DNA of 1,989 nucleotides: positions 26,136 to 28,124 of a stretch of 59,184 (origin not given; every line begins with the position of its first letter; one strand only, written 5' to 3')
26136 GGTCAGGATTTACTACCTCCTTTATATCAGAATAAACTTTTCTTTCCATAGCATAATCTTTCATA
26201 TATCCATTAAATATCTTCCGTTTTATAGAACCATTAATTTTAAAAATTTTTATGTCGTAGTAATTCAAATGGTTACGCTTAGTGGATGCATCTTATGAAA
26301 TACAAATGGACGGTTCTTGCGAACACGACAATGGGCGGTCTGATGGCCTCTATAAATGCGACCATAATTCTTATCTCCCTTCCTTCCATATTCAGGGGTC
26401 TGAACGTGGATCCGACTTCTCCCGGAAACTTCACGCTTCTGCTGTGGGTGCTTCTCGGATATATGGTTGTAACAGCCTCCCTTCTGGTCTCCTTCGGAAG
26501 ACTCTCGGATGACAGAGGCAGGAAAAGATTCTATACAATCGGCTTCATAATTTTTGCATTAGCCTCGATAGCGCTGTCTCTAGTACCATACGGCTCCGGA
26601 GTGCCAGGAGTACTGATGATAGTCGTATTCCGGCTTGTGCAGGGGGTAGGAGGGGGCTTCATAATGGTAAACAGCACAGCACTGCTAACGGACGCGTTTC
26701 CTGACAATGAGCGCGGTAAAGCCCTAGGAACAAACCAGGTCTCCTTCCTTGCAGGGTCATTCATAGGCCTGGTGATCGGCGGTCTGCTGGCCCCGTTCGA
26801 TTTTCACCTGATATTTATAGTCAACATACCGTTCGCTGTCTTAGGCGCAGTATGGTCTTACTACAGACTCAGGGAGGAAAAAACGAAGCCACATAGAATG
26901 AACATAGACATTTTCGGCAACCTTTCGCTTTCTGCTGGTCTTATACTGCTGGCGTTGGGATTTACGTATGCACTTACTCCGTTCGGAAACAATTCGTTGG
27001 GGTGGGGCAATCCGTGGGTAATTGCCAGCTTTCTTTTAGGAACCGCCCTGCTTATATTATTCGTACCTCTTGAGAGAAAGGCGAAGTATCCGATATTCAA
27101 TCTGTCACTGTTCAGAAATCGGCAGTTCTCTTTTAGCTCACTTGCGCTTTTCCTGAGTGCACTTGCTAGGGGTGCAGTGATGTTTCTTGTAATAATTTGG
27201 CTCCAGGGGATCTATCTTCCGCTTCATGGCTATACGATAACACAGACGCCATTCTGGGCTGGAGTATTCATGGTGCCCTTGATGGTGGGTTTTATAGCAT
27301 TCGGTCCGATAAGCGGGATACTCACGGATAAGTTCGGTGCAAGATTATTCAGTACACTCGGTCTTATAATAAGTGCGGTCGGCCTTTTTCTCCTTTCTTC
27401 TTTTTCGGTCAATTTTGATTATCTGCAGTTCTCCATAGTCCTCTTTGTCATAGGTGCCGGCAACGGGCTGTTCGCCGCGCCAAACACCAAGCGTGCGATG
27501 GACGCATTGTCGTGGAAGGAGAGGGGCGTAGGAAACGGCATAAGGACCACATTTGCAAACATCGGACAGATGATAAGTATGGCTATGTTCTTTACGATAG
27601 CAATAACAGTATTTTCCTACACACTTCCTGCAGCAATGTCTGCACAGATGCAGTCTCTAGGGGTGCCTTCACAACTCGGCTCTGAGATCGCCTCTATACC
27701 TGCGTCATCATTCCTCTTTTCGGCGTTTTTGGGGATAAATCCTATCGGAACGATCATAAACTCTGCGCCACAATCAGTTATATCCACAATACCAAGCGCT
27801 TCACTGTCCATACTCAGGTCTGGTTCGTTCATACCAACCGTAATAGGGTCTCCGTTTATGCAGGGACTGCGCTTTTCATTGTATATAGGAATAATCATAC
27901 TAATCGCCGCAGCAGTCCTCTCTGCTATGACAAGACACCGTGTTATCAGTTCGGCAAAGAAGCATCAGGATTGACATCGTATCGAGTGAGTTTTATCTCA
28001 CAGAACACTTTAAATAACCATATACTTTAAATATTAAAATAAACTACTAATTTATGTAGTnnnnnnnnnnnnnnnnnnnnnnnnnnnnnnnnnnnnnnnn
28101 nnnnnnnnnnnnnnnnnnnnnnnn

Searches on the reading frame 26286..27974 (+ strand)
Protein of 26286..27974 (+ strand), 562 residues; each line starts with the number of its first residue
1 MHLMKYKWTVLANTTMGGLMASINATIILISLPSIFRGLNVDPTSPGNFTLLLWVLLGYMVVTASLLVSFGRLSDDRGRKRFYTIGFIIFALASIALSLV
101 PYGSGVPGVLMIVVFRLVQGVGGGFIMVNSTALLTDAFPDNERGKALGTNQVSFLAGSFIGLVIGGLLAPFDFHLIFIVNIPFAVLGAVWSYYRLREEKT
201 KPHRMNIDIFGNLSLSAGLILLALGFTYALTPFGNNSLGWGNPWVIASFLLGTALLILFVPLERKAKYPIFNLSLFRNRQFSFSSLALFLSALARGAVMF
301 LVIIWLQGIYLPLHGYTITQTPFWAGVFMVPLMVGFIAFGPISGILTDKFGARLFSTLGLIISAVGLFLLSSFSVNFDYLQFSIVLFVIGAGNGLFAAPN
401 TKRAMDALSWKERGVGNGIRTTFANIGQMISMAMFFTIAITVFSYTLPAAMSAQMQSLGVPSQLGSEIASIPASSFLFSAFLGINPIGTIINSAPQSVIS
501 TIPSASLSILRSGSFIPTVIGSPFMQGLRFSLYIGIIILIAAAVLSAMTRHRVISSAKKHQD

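Call 22: search_protein_families(library=ncbifam, proteins=[window:26286-27974:+], max_evalue=0.00001)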
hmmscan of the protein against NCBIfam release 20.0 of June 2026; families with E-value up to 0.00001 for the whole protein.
window:26286-27974:+ (562 aa): 25 families
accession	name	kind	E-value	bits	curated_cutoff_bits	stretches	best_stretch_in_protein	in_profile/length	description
TIGR00711.1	efflux_EmrB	subfamily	4.9e-45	154.2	230.2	1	15-439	8-408/485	DHA2 family efflux MFS transporter permease subunit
NF000089.1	qac_MFS_AB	exception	7.3e-36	124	900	1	4-435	14-421/514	QacA/B family quaternary ammonium compound efflux MFS transporter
NF011571.1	PRK14995.1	subfamily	8.9e-29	100.6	701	1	4-456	1-430/493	SmvA family efflux MFS transporter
NF007799.0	PRK10504.1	subfamily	1.1e-24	87.2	426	1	13-419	14-393/471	multidrug transporter subunit MdtD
NF000095.1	tet_MFS_OtrB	exception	7.5e-24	84.2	999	1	50-442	60-440/563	oxytetracycline resistance efflux MFS transporter OtrB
NF000031.1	MFS_efflux_LmrA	exception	6.1e-23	81.2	850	1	6-440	28-438/484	lincomycin efflux MFS transporter Lmr(A)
NF033896.2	MFS_LfrA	equivalog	2.5e-22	79.2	825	1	5-454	16-441/504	efflux MFS transporter LfrA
NF000025.1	MFS_efflux_tcmA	exception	3.8e-21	75.4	999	1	7-432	24-424/538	tetracenomycin C efflux MFS transporter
NF000391.1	EmrB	exception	1.7e-20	73.2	925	1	14-434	16-417/501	multidrug efflux MFS transporter permease subunit EmrB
NF012180.1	tet_MFS_43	exception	9.9e-20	71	999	1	8-450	20-438/484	tetracycline efflux MFS transporter Tet(43)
NF000060.1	MFS_efflux_LmrB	exception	8e-19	67.8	800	1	14-438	22-422/479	lincomycin efflux MFS transporter Lmr(B)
NF012169.0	qepA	equivalog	2.2e-18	66.2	1075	1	6-451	18-434/511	fluoroquinolone efflux MFS transporter QepA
TIGR00710.1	efflux_Bcr_CflA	subfamily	4.2e-15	56.1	200.9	1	19-207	15-192/385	Bcr/CflA family efflux MFS transporter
TIGR00880.1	2_A_01_02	superfamily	1.7e-14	54.1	131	1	57-191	7-134/141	multidrug resistance protein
TIGR00895.1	2A0115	subfamily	1.8e-14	53.5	418.55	1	4-188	12-187/398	aromatic acid/H+ symport family MFS transporter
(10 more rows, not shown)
